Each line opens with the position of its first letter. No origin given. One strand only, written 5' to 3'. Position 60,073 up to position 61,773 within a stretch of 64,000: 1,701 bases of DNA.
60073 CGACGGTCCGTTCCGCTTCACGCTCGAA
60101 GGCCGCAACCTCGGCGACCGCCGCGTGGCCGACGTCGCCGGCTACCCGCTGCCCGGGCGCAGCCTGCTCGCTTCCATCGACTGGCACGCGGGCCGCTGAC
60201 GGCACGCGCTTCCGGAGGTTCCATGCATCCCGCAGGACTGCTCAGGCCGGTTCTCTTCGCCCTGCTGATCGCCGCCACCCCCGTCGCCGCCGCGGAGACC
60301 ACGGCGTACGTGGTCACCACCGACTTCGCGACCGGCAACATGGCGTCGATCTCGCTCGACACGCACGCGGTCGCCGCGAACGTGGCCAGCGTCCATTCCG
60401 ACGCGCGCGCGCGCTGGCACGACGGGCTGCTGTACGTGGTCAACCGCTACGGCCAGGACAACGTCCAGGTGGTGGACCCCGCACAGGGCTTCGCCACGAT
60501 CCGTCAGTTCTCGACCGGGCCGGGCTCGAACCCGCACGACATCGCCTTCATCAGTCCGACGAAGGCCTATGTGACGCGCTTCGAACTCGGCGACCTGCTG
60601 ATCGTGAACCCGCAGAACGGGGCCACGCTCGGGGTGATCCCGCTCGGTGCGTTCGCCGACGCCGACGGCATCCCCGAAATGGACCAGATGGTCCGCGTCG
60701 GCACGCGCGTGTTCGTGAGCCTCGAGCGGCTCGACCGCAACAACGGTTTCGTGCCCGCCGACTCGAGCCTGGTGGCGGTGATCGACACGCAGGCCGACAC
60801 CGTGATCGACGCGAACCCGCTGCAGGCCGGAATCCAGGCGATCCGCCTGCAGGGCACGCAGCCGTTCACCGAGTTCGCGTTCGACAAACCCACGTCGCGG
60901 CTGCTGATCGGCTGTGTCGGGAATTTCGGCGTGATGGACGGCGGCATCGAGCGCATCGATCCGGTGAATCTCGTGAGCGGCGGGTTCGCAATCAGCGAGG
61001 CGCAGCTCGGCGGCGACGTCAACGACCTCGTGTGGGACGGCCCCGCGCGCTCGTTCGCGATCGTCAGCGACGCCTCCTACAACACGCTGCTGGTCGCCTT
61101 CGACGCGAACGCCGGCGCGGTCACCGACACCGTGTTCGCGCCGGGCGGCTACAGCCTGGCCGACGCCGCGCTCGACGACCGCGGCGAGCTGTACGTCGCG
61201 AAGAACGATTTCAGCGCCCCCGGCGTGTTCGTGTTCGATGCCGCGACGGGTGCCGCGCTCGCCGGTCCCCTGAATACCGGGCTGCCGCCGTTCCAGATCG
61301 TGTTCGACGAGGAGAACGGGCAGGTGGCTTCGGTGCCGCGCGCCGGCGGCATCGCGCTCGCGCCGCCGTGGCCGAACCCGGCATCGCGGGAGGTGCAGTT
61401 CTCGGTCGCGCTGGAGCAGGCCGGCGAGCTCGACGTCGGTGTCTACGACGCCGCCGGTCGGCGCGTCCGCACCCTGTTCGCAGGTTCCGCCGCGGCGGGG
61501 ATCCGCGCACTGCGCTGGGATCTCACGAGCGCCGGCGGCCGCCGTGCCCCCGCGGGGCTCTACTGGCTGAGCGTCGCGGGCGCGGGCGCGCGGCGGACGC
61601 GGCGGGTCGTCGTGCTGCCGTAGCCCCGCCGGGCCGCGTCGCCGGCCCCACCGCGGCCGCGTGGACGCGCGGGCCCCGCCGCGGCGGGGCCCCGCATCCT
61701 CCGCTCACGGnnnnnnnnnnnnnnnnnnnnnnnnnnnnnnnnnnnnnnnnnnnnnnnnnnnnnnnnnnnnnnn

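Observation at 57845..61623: B12-riboswitch-controlled btuB followed by a T9SS-sorted beta-propeller: a candidate BtuG-like cobalamin-capture surface protein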

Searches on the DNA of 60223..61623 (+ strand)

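Call 21: search_rna_families(sources=[L001, L002, L003, L004, L005], threshold=gathering)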
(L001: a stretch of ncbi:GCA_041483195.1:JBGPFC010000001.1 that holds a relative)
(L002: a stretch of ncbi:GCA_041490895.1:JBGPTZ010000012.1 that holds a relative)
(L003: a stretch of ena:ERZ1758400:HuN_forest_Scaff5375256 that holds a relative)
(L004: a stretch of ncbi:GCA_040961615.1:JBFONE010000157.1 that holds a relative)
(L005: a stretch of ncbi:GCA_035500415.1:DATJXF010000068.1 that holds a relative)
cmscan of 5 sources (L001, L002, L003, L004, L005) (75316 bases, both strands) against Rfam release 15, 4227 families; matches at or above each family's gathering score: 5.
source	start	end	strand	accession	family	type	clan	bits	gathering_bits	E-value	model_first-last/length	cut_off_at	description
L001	5642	5824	+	RF00174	Cobalamin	Cis-reg; riboswitch;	CL00101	112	31.5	3.6e-27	1-189/189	no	Cobalamin riboswitch aptamer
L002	2666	2848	+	RF00174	Cobalamin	Cis-reg; riboswitch;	CL00101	112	31.5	3.6e-27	1-189/189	no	Cobalamin riboswitch aptamer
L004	5614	5798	+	RF00174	Cobalamin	Cis-reg; riboswitch;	CL00101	105.3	31.5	3e-25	1-189/189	no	Cobalamin riboswitch aptamer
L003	5571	5782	+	RF00174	Cobalamin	Cis-reg; riboswitch;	CL00101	101.3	31.5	4e-24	1-189/189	no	Cobalamin riboswitch aptamer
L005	4515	4714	+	RF00174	Cobalamin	Cis-reg; riboswitch;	CL00101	97.5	31.5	5.2e-23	1-189/189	no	Cobalamin riboswitch aptamer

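Call 50: search_rna_families(sources=[L086, L090, L091, L094, L095, L096, L097, L099, L102, L103, L104, L105, L106, L109, L111, L112, L115, L117, L119, L120], threshold=gathering)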
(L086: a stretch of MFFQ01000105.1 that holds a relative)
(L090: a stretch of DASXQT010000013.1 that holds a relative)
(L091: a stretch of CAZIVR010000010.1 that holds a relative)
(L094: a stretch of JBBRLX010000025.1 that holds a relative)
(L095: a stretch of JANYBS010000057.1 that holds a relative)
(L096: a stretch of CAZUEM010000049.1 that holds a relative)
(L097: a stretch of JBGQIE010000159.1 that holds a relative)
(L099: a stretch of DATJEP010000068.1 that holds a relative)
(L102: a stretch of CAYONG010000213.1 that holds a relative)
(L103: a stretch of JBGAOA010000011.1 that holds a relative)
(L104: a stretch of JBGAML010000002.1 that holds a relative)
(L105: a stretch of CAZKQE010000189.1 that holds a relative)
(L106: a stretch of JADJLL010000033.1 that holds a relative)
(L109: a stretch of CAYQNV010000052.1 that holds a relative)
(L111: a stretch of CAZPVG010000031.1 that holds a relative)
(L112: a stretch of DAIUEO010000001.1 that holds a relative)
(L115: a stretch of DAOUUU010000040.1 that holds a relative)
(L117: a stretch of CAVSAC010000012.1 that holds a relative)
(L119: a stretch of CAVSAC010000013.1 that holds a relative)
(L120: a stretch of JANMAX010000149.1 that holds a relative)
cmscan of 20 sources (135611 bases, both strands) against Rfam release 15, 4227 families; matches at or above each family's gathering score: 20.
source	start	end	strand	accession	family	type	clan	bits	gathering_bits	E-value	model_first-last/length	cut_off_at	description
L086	514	698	+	RF00174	Cobalamin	Cis-reg; riboswitch;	CL00101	114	31.5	1.7e-27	1-189/189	no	Cobalamin riboswitch aptamer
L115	438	620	+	RF00174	Cobalamin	Cis-reg; riboswitch;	CL00101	112.5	31.5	4.7e-27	1-189/189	no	Cobalamin riboswitch aptamer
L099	438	618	+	RF00174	Cobalamin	Cis-reg; riboswitch;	CL00101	105.5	31.5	4.8e-25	1-189/189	no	Cobalamin riboswitch aptamer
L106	576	769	+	RF00174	Cobalamin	Cis-reg; riboswitch;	CL00101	104.4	31.5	9.5e-25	1-189/189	no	Cobalamin riboswitch aptamer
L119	604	786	+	RF00174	Cobalamin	Cis-reg; riboswitch;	CL00101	104.2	31.5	1.1e-24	1-189/189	no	Cobalamin riboswitch aptamer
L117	606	789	+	RF00174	Cobalamin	Cis-reg; riboswitch;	CL00101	103.8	31.5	1.4e-24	1-189/189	no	Cobalamin riboswitch aptamer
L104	597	794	+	RF00174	Cobalamin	Cis-reg; riboswitch;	CL00101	99.6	31.5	2.2e-23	1-189/189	no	Cobalamin riboswitch aptamer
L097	560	760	+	RF00174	Cobalamin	Cis-reg; riboswitch;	CL00101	98.6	31.5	4.6e-23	1-189/189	no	Cobalamin riboswitch aptamer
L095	515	720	+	RF00174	Cobalamin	Cis-reg; riboswitch;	CL00101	98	31.5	6.4e-23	1-189/189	no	Cobalamin riboswitch aptamer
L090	635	816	+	RF00174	Cobalamin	Cis-reg; riboswitch;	CL00101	97.4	31.5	9.7e-23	1-189/189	no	Cobalamin riboswitch aptamer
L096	559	731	+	RF00174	Cobalamin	Cis-reg; riboswitch;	CL00101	96.2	31.5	2.1e-22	14-177/189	no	Cobalamin riboswitch aptamer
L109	408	621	+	RF00174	Cobalamin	Cis-reg; riboswitch;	CL00101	93.6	31.5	1.2e-21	1-189/189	no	Cobalamin riboswitch aptamer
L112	566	781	+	RF00174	Cobalamin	Cis-reg; riboswitch;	CL00101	93.6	31.5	1.2e-21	1-189/189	no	Cobalamin riboswitch aptamer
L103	575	797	+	RF00174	Cobalamin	Cis-reg; riboswitch;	CL00101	89.8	31.5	1.5e-20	1-189/189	no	Cobalamin riboswitch aptamer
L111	558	744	+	RF00174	Cobalamin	Cis-reg; riboswitch;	CL00101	83.9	31.5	7e-19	14-177/189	no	Cobalamin riboswitch aptamer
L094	453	695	+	RF00174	Cobalamin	Cis-reg; riboswitch;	CL00101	83.8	31.5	7.5e-19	1-189/189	no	Cobalamin riboswitch aptamer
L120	294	552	+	RF00174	Cobalamin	Cis-reg; riboswitch;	CL00101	73.4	31.5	7.1e-16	1-189/189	no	Cobalamin riboswitch aptamer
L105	551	744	+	RF00174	Cobalamin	Cis-reg; riboswitch;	CL00101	72.3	31.5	1.4e-15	14-177/189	no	Cobalamin riboswitch aptamer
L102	541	746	+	RF00174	Cobalamin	Cis-reg; riboswitch;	CL00101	69.4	31.5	9.7e-15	14-177/189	no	Cobalamin riboswitch aptamer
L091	562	721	+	RF00174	Cobalamin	Cis-reg; riboswitch;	CL00101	55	31.5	1.3e-10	1-189/189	no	Cobalamin riboswitch aptamer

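Call 51: search_rna_families(sources=[L121, L122, L123, L124, L125, L126, L127, L128, L130, L132, L133, L134, L135, L136, L139, L140, L141, L142, L143, L144], threshold=gathering)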
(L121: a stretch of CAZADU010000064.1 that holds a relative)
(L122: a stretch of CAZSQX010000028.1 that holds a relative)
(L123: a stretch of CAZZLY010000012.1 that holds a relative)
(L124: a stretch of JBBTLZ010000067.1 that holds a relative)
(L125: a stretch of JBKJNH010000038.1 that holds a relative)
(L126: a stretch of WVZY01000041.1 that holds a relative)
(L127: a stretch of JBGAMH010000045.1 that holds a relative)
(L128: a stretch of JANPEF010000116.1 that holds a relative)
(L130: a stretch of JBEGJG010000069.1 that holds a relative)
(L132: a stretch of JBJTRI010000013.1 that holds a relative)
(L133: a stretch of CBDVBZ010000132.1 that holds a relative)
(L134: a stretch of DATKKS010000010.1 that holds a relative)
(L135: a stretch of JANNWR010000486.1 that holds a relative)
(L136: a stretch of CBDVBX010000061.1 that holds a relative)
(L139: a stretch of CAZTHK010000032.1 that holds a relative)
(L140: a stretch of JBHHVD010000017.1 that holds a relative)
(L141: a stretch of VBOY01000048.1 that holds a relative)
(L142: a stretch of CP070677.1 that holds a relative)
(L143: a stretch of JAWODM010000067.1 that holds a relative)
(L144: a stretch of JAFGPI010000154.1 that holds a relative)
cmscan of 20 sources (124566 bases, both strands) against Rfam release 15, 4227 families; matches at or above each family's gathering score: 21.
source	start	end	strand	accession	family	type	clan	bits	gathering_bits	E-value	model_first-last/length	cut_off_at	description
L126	356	538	+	RF00174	Cobalamin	Cis-reg; riboswitch;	CL00101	119.2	31.5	5.3e-29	1-189/189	no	Cobalamin riboswitch aptamer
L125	602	784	+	RF00174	Cobalamin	Cis-reg; riboswitch;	CL00101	116.1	31.5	4.1e-28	1-189/189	no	Cobalamin riboswitch aptamer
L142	478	660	+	RF00174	Cobalamin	Cis-reg; riboswitch;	CL00101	116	31.5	4.3e-28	1-189/189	no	Cobalamin riboswitch aptamer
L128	517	698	+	RF00174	Cobalamin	Cis-reg; riboswitch;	CL00101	114.3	31.5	1.3e-27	1-189/189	no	Cobalamin riboswitch aptamer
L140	571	751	+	RF00174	Cobalamin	Cis-reg; riboswitch;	CL00101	113.2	31.5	2.6e-27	1-189/189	no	Cobalamin riboswitch aptamer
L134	544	725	+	RF00174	Cobalamin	Cis-reg; riboswitch;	CL00101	112.7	31.5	3.8e-27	1-189/189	no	Cobalamin riboswitch aptamer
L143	615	798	+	RF00174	Cobalamin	Cis-reg; riboswitch;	CL00101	107.3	31.5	1.3e-25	1-189/189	no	Cobalamin riboswitch aptamer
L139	24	204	+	RF00174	Cobalamin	Cis-reg; riboswitch;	CL00101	104.6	31.5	7.7e-25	1-189/189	no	Cobalamin riboswitch aptamer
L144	418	597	+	RF00174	Cobalamin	Cis-reg; riboswitch;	CL00101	104.5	31.5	8.2e-25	1-189/189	no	Cobalamin riboswitch aptamer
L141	603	783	+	RF00174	Cobalamin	Cis-reg; riboswitch;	CL00101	100.2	31.5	1.4e-23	1-189/189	no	Cobalamin riboswitch aptamer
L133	526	730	+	RF00174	Cobalamin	Cis-reg; riboswitch;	CL00101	96.6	31.5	1.5e-22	1-189/189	no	Cobalamin riboswitch aptamer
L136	512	686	+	RF00174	Cobalamin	Cis-reg; riboswitch;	CL00101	94.1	31.5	8.1e-22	1-189/189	no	Cobalamin riboswitch aptamer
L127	456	670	+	RF00174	Cobalamin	Cis-reg; riboswitch;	CL00101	87.2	31.5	7.5e-20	1-189/189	no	Cobalamin riboswitch aptamer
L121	415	629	+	RF00174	Cobalamin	Cis-reg; riboswitch;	CL00101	84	31.5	6.1e-19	1-189/189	no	Cobalamin riboswitch aptamer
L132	456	640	+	RF00174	Cobalamin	Cis-reg; riboswitch;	CL00101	83.6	31.5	7.7e-19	14-177/189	no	Cobalamin riboswitch aptamer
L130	443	652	+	RF00174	Cobalamin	Cis-reg; riboswitch;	CL00101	83.5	31.5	8.5e-19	1-189/189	no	Cobalamin riboswitch aptamer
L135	338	591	+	RF00174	Cobalamin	Cis-reg; riboswitch;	CL00101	82.3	31.5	1.9e-18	1-189/189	no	Cobalamin riboswitch aptamer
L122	316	526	+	RF00174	Cobalamin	Cis-reg; riboswitch;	CL00101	81.1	31.5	4.1e-18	1-189/189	no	Cobalamin riboswitch aptamer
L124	517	747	+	RF00174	Cobalamin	Cis-reg; riboswitch;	CL00101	79.6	31.5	1.1e-17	1-189/189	no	Cobalamin riboswitch aptamer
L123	448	664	+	RF00174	Cobalamin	Cis-reg; riboswitch;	CL00101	77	31.5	6e-17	1-189/189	no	Cobalamin riboswitch aptamer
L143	4355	4429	-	RF00005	tRNA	Gene; tRNA;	CL00001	68.5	29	1.6e-12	1-71/71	no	tRNA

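Call 52: search_rna_families(sources=[L145, L146, L147, L148, L150, L151, L153, L154, L155, L157, L158, L159, L160, L161, L162, L163, L164], threshold=gathering)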
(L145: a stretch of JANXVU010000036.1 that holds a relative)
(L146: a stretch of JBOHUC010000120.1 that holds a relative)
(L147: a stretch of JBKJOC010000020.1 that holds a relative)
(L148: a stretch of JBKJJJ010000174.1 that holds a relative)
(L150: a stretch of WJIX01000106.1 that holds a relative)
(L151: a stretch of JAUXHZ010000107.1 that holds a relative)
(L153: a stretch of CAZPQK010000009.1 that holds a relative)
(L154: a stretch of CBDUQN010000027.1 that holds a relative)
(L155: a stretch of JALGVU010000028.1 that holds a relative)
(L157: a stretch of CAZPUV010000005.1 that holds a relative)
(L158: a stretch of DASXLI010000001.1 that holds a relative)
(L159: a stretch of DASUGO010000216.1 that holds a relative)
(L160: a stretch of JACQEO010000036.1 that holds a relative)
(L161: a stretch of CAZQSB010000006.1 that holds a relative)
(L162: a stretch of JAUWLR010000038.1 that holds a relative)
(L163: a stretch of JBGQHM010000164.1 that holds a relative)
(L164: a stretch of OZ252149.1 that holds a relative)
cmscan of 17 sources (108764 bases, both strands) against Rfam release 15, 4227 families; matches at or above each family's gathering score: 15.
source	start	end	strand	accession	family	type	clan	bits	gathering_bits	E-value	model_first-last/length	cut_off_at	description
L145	469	652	+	RF00174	Cobalamin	Cis-reg; riboswitch;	CL00101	124.5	31.5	1.4e-30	1-189/189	no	Cobalamin riboswitch aptamer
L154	325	514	+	RF00174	Cobalamin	Cis-reg; riboswitch;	CL00101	121.7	31.5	8.8e-30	1-189/189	no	Cobalamin riboswitch aptamer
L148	603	787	+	RF00174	Cobalamin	Cis-reg; riboswitch;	CL00101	119.7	31.5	3.1e-29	1-189/189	no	Cobalamin riboswitch aptamer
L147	568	752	+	RF00174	Cobalamin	Cis-reg; riboswitch;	CL00101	118.7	31.5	6.2e-29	1-189/189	no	Cobalamin riboswitch aptamer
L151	598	781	+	RF00174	Cobalamin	Cis-reg; riboswitch;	CL00101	115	31.5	7e-28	1-189/189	no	Cobalamin riboswitch aptamer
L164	162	349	+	RF00174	Cobalamin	Cis-reg; riboswitch;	CL00101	114.8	31.5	8.1e-28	1-189/189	no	Cobalamin riboswitch aptamer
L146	455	637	+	RF00174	Cobalamin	Cis-reg; riboswitch;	CL00101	113.3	31.5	2.1e-27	1-189/189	no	Cobalamin riboswitch aptamer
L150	260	444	+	RF00174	Cobalamin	Cis-reg; riboswitch;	CL00101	101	31.5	7.4e-24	1-189/189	no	Cobalamin riboswitch aptamer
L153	623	795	+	RF00174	Cobalamin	Cis-reg; riboswitch;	CL00101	99.3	31.5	2.3e-23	1-189/189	no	Cobalamin riboswitch aptamer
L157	596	785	+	RF00174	Cobalamin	Cis-reg; riboswitch;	CL00101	94.4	31.5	5.6e-22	1-189/189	no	Cobalamin riboswitch aptamer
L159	638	825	+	RF00174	Cobalamin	Cis-reg; riboswitch;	CL00101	90.1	31.5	9.5e-21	1-189/189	no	Cobalamin riboswitch aptamer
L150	4003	4077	-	RF00005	tRNA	Gene; tRNA;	CL00001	68.5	29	1.4e-12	1-71/71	no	tRNA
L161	672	862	+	RF00174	Cobalamin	Cis-reg; riboswitch;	CL00101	66.1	31.5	7.1e-14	1-189/189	no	Cobalamin riboswitch aptamer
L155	658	824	+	RF00174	Cobalamin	Cis-reg; riboswitch;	CL00101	55.8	31.5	6.1e-11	1-189/189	no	Cobalamin riboswitch aptamer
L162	520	696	+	RF00174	Cobalamin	Cis-reg; riboswitch;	CL00101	49.1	31.5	5.3e-09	1-189/189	no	Cobalamin riboswitch aptamer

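Call 80: search_rna_families(sources=[L166, L167, L158, L160, L163], threshold=gathering)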
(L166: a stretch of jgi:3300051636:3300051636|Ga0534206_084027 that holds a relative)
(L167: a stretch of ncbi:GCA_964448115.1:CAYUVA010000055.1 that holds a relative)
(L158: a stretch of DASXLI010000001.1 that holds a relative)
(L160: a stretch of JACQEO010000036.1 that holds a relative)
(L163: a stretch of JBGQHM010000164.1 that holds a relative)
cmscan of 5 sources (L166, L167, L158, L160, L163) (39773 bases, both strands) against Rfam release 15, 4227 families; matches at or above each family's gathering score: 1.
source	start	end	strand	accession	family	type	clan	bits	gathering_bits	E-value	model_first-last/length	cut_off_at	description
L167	2647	2831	+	RF00174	Cobalamin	Cis-reg; riboswitch;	CL00101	120.5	31.5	6.8e-30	1-189/189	no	Cobalamin riboswitch aptamer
